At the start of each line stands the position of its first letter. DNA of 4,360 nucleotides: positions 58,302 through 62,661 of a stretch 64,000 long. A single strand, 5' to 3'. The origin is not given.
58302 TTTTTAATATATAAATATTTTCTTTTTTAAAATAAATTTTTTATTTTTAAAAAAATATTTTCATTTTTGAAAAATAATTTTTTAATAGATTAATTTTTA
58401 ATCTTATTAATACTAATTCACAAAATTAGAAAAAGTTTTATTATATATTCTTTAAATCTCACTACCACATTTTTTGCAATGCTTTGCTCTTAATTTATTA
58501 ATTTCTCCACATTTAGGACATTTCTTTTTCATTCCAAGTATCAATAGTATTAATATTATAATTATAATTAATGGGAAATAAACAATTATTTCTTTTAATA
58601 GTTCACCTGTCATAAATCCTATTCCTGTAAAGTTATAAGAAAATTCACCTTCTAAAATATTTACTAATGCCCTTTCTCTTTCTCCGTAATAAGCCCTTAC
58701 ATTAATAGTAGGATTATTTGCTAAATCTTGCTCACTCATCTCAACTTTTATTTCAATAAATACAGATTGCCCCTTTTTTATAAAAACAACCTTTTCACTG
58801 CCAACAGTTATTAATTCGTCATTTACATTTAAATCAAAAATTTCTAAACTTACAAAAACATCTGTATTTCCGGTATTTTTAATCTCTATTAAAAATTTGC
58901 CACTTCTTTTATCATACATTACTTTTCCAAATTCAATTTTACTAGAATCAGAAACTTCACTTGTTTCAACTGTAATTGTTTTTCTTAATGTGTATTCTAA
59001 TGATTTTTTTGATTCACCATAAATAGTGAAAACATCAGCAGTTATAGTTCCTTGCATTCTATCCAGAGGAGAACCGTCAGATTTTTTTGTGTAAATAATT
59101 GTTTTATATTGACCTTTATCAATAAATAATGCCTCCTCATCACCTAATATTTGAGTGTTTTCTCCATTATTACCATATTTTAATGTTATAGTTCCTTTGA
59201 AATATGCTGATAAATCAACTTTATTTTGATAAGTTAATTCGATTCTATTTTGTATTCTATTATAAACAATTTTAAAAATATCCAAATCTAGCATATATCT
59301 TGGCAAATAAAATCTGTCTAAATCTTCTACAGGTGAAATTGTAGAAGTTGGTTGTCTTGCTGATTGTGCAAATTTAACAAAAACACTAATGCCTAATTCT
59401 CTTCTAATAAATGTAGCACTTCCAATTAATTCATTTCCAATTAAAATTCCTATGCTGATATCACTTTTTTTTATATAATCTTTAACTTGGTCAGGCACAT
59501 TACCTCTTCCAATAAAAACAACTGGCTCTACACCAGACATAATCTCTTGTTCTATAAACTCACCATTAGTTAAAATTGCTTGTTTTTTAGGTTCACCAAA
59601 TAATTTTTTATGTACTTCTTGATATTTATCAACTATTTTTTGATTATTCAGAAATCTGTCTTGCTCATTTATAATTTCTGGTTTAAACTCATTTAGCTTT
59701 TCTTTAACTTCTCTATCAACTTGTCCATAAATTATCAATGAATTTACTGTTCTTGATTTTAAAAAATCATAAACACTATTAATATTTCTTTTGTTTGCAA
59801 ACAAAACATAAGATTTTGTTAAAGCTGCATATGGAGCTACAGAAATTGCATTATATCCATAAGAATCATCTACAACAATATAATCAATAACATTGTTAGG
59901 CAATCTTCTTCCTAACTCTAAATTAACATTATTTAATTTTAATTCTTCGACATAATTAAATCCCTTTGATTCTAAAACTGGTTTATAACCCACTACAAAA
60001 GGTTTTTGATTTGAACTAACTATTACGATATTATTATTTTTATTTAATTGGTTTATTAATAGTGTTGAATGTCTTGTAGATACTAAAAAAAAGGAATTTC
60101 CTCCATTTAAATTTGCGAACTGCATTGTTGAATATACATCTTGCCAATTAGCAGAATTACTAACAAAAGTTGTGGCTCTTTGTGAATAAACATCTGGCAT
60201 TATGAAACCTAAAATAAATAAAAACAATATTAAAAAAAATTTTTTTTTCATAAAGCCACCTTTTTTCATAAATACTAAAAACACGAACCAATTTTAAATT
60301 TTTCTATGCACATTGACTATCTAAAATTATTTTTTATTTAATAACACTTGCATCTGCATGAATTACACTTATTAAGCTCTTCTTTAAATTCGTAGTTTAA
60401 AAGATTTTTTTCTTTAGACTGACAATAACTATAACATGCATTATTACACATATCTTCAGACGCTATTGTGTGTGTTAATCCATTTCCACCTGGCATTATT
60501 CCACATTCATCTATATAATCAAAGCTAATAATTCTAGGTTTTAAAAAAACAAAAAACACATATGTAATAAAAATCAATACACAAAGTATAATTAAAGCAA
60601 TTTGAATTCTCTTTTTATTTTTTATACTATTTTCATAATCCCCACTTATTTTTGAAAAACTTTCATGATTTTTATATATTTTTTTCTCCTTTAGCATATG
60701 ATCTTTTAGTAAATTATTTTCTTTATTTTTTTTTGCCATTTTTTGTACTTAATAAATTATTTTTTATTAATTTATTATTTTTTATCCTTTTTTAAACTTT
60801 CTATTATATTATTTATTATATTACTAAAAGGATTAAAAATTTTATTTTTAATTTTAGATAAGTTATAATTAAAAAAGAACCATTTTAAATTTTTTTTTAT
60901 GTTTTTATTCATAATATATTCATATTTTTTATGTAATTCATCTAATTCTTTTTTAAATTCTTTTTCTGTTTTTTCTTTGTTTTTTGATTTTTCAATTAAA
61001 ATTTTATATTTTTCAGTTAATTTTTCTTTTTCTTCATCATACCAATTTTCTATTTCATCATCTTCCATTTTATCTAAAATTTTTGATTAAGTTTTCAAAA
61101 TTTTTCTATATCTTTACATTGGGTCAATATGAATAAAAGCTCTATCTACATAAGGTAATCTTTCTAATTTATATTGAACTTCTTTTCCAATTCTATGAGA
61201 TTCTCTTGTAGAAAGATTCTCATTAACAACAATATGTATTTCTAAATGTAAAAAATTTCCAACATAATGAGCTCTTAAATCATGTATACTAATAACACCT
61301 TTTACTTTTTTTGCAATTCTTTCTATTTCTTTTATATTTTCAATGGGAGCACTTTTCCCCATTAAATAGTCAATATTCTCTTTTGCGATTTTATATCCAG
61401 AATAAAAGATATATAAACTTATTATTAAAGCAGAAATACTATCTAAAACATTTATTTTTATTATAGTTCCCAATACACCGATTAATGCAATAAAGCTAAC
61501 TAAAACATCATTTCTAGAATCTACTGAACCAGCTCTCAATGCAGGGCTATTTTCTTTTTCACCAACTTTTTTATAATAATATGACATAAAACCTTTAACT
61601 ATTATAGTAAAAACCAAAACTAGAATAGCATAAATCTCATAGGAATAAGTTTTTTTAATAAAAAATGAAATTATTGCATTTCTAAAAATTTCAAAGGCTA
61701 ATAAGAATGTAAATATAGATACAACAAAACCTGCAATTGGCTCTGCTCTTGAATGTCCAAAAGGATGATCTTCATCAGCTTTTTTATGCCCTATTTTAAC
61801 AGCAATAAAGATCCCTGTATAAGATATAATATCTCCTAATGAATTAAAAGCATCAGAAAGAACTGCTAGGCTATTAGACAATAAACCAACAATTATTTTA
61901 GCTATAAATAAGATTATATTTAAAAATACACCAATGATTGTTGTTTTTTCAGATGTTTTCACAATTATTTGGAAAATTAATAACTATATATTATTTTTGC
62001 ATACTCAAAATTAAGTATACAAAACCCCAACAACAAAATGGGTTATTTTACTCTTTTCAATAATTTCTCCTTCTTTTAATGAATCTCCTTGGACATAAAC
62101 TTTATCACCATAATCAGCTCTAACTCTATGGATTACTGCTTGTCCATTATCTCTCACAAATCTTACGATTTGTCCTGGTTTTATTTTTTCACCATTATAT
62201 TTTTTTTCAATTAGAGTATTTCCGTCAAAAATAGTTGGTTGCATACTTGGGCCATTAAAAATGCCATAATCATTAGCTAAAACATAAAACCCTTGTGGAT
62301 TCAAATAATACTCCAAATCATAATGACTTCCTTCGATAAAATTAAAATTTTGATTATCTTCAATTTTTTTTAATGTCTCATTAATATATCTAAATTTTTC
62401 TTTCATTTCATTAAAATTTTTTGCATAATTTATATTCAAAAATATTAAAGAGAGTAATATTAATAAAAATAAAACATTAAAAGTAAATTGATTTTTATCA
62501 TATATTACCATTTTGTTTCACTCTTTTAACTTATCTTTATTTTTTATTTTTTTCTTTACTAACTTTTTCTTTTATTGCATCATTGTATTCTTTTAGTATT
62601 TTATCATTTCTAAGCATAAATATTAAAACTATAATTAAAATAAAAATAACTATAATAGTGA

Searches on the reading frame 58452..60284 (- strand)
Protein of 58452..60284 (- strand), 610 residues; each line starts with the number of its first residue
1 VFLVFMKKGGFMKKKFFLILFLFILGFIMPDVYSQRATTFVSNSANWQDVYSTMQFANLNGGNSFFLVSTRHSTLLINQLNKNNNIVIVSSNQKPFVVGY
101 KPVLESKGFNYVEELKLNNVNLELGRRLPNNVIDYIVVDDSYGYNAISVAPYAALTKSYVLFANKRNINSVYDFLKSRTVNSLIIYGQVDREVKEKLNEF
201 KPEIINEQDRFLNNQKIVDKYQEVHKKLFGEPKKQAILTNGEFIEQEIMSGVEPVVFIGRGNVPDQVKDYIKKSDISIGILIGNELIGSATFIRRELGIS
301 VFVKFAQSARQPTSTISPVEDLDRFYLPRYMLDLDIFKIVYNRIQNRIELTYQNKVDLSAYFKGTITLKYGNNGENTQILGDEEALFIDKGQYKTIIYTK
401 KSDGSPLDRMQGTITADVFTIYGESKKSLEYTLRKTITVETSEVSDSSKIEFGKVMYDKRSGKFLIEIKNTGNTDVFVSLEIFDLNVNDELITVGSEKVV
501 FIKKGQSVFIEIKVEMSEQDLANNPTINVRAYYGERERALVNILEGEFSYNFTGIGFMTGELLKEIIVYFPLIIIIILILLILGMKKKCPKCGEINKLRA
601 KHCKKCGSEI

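Call 11: search_protein_families(library=ncbifam, proteins=[window:58452-60284:-], max_evalue=1)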
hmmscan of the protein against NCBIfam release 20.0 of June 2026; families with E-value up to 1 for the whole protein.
window:58452-60284:- (610 aa): 4 families
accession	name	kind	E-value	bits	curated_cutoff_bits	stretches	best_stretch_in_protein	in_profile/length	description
NF003161.0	PRK04136.1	equivalog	0.0034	16.9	54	1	586-609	14-37/49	50S ribosomal protein L40e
NF041910.1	HVO_0416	equivalog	0.026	14.4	80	1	586-607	34-55/58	HVO_0416 family zinc finger protein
TIGR02190.1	GlrX-dom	hypoth_equivalog_domain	0.066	13.1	99.3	1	79-113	3-37/79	glutaredoxin-family domain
NF052591.1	ArlG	equivalog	0.068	13.2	110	1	428-504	39-109/148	archaellum stator protein ArlG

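Call 26: search_protein_families(library=pfam, proteins=[window:58452-60284:-], max_evalue=0.01)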
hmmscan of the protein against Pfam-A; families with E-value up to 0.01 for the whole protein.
window:58452-60284:- (610 aa): 4 families
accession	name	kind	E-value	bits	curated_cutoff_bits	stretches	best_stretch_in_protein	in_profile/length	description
PF13248.11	Zn_ribbon_3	-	5.4e-05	22.9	27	1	586-609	2-25/26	zinc-ribbon domain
PF12773.13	DZR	-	0.0005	20.6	27.3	1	587-607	25-45/45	Double zinc ribbon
PF13240.11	Zn_Ribbon_1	-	0.0035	17.5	25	1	588-609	1-22/23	zinc-ribbon domain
PF00641.23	Zn_ribbon_RanBP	-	0.0051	16.5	27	1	588-608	6-26/30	Zn-finger in Ran binding protein and others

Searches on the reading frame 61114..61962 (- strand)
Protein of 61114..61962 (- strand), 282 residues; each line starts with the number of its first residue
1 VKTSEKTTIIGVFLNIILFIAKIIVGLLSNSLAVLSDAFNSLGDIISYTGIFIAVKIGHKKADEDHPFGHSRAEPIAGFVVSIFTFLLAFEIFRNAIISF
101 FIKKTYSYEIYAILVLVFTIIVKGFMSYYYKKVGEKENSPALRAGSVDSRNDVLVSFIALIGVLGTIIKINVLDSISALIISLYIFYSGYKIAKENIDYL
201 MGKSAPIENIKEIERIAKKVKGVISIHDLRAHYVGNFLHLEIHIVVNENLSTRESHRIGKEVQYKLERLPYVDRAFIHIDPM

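Call 26: search_protein_families(library=pfam, proteins=[window:61114-61962:-], max_evalue=0.01)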
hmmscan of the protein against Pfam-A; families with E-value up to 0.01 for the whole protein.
window:61114-61962:- (282 aa): 2 families
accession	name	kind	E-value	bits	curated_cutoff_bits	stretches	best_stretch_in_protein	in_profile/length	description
PF01545.26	Cation_efflux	-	2.3e-49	168.3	26.6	1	9-201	2-198/198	Cation efflux family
PF16916.11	ZT_dimer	-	5e-18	65.3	26.7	1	208-281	4-77/78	Dimerisation domain of Zinc Transporter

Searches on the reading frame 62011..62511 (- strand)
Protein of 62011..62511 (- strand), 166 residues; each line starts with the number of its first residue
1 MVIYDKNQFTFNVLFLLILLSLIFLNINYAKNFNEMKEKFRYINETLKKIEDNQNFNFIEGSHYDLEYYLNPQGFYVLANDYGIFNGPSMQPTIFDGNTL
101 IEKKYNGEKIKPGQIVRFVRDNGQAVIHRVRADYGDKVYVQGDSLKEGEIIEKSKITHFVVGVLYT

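Call 26: search_protein_families(library=pfam, proteins=[window:62011-62511:-], max_evalue=0.01)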
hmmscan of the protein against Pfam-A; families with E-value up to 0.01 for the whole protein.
window:62011-62511:- (166 aa): 2 families
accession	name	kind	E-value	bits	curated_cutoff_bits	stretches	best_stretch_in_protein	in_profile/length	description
PF10502.14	Peptidase_S26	-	2.5e-06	28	22.9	1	86-145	29-92/168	Signal peptidase, peptidase S26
PF00717.28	Peptidase_S24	-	0.0001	22.4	23.3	1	86-141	41-92/116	Peptidase S24-like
